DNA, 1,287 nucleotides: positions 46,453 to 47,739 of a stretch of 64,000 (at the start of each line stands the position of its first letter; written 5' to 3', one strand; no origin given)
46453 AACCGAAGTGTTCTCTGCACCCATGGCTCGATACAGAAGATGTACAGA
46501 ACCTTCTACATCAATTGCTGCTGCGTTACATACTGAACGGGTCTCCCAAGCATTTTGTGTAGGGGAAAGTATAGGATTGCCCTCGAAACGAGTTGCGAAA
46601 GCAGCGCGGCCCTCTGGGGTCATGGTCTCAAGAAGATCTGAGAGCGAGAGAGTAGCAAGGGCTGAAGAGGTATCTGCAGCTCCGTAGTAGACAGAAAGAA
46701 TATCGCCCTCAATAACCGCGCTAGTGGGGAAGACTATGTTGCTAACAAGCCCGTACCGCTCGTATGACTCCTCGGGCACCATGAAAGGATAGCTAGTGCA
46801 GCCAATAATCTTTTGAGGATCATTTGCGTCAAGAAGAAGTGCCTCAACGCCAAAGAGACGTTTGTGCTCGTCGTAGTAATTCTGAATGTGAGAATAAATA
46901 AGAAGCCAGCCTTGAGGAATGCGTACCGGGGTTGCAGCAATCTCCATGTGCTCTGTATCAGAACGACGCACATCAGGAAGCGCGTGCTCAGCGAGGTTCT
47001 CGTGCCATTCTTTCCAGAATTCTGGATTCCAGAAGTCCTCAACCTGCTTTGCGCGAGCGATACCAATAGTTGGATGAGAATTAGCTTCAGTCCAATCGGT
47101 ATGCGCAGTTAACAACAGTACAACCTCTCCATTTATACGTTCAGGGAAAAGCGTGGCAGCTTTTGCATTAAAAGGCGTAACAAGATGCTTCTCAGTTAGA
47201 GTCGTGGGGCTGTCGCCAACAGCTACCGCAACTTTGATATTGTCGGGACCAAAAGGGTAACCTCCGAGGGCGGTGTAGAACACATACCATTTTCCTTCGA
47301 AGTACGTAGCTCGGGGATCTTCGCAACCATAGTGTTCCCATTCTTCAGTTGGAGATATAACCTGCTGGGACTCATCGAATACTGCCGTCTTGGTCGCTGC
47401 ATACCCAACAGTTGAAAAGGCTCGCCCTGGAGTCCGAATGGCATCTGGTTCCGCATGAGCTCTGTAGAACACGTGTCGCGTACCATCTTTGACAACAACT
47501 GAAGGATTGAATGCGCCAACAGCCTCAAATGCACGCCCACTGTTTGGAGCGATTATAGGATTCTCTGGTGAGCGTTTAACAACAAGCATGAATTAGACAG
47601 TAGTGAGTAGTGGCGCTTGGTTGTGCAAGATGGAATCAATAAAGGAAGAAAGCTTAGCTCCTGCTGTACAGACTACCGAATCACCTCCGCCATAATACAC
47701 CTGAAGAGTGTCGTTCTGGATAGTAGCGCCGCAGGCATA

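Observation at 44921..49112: Mannoside phosphorolysis cluster: tandem-domain GH130, TM-anchored GH130, eukaryotic-type PMM-like HAD enzyme and cupin MPI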

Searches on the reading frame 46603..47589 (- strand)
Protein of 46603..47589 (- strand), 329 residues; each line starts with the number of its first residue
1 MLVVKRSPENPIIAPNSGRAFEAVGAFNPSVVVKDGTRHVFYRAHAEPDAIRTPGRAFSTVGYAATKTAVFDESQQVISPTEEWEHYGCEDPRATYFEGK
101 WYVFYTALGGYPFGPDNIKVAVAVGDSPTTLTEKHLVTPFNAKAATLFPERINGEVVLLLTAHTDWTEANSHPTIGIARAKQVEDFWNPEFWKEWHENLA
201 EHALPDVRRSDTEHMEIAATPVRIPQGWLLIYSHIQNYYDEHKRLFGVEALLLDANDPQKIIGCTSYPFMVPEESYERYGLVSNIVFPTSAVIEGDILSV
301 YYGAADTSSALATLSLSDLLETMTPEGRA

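Call 42: find_homologous_proteins(query=window:46603-47589:-, max_evalue=1e-10)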
Query window:46603-47589:- (329 aa): 658 proteins with E <= 1e-10 among 5509 candidates; the best 120 are listed.
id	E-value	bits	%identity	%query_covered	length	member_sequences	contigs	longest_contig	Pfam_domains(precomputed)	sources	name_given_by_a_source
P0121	8.3e-150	517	63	100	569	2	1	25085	PF04041.20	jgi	jgi:predicted GH43/DUF377 family glycosyl hydrolase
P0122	5.5e-138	478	59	99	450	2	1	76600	PF04041.20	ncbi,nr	ncbi:hypothetical protein HY972_02570 [Candidatus Kaiserbacteria bacterium]|nr:hypothetical protein 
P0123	3.2e-135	469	56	100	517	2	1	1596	PF04041.20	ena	-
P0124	5.2e-134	465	56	99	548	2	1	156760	PF04041.20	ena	-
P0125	3.4e-133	462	61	99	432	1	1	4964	PF04041.20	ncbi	ncbi:MAG: hypothetical protein ACREGR_00525, partial [Minisyncoccia bacterium]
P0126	1.1e-128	447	56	99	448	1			PF04041.20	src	-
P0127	1.1e-127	444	56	100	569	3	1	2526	PF04041.20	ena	-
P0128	5.0e-124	432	54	76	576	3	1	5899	PF04041.20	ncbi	ncbi:MAG TPA: hypothetical protein VF803_01840, partial [Candidatus Paceibacterota bacterium]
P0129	6.2e-124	431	63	88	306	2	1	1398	PF04041.20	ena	-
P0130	9.0e-124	431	61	70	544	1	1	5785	PF04041.20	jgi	jgi:predicted GH43/DUF377 family glycosyl hydrolase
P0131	9.7e-124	431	55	99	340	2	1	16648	PF04041.20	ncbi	-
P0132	1.2e-123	431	55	100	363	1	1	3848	PF04041.20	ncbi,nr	ncbi:MAG: hypothetical protein Q8P36_01055, partial [bacterium]|nr:hypothetical protein [bacterium]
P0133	4.4e-123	429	63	72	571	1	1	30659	PF04041.20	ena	-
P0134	2.1e-117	410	60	88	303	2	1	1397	PF04041.20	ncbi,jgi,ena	jgi:predicted GH43/DUF377 family glycosyl hydrolase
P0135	2.8e-114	400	52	100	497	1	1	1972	PF04041.20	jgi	jgi:beta-1,2-mannobiose phosphorylase / 1,2-beta-oligomannan phosphorylase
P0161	9.5e-104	365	49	99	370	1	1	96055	PF04041.20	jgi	jgi:beta-1,2-mannobiose phosphorylase / 1,2-beta-oligomannan phosphorylase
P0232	1.9e-82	295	43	100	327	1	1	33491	PF04041.20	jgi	jgi:predicted GH43/DUF377 family glycosyl hydrolase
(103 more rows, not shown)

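Call 44: find_encoding_contigs(protein=P0161, flank=8000, max_places=2)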
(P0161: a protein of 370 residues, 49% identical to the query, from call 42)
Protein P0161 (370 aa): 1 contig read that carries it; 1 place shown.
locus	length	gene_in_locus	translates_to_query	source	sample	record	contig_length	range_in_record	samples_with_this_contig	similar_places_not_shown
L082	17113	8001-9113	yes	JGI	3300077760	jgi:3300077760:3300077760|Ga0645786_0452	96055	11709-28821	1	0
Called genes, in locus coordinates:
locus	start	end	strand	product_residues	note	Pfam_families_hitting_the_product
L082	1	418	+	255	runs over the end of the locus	PF02673:BacA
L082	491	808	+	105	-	-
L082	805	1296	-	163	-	PF01988:VIT1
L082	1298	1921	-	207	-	PF01507:PAPS_reduct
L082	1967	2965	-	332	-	PF00291:PALP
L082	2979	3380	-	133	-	-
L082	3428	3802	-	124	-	PF02261:Asp_decarbox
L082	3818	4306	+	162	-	-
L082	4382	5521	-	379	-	-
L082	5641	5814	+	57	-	-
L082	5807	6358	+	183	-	-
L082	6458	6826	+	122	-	PF01050:MannoseP_isomer, PF07883:Cupin_2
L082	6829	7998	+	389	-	PF04041:Glyco_hydro_130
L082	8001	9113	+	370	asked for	PF04041:Glyco_hydro_130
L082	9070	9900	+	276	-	PF04041:Glyco_hydro_130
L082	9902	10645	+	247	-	PF08282:Hydrolase_3, PF03332:PMM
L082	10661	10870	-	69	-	-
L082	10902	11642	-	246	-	PF14023:Bestrophin-like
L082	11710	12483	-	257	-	PF18914:DUF5666 (faint)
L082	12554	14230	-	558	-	PF05970:PIF1, PF13245:AAA_19, PF13401:AAA_22, PF13604:AAA_30, PF14493:HTH_40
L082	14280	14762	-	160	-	PF08327:AHSA1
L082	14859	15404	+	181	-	PF01872:RibD_C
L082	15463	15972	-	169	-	PF06414:Zeta_toxin, PF07931:CPT (weak), PF13238:AAA_18, PF13671:AAA_33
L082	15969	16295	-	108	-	PF25311:WDGH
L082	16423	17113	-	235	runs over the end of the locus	-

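Call 45: find_encoding_contigs(protein=P0232, flank=8000, max_places=2)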
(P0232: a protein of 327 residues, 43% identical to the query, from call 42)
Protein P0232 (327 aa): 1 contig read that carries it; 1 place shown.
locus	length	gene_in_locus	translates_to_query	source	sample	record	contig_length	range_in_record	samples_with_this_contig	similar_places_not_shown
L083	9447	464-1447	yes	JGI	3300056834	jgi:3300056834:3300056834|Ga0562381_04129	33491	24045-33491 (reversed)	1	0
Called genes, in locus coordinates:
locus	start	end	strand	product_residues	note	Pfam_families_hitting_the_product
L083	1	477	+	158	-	?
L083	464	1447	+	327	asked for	PF04041:Glyco_hydro_130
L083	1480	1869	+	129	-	PF04041:Glyco_hydro_130 (weak)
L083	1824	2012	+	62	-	-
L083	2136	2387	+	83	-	PF04041:Glyco_hydro_130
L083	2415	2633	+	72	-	-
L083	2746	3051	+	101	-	-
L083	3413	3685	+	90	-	PF01047:MarR (faint)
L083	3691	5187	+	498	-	PF25919:BSH_CusB (faint), PF00364:Biotin_lipoyl (faint), PF25881:HH_YBHG (faint), PF25973:BSH_CzcB (faint), PF25984:BSH_YknX (faint), PF25954:Beta-barrel_RND_2 (weak)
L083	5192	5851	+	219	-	-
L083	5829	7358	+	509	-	PF13347:MFS_2 (weak), PF00083:Sugar_tr (weak), PF07690:MFS_1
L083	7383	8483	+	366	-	PF00149:Metallophos, PF12850:Metallophos_2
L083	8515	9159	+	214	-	PF00753:Lactamase_B (faint), PF13483:Lactamase_B_3, PF12706:Lactamase_B_2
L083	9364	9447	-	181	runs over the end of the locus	PF02600:DsbB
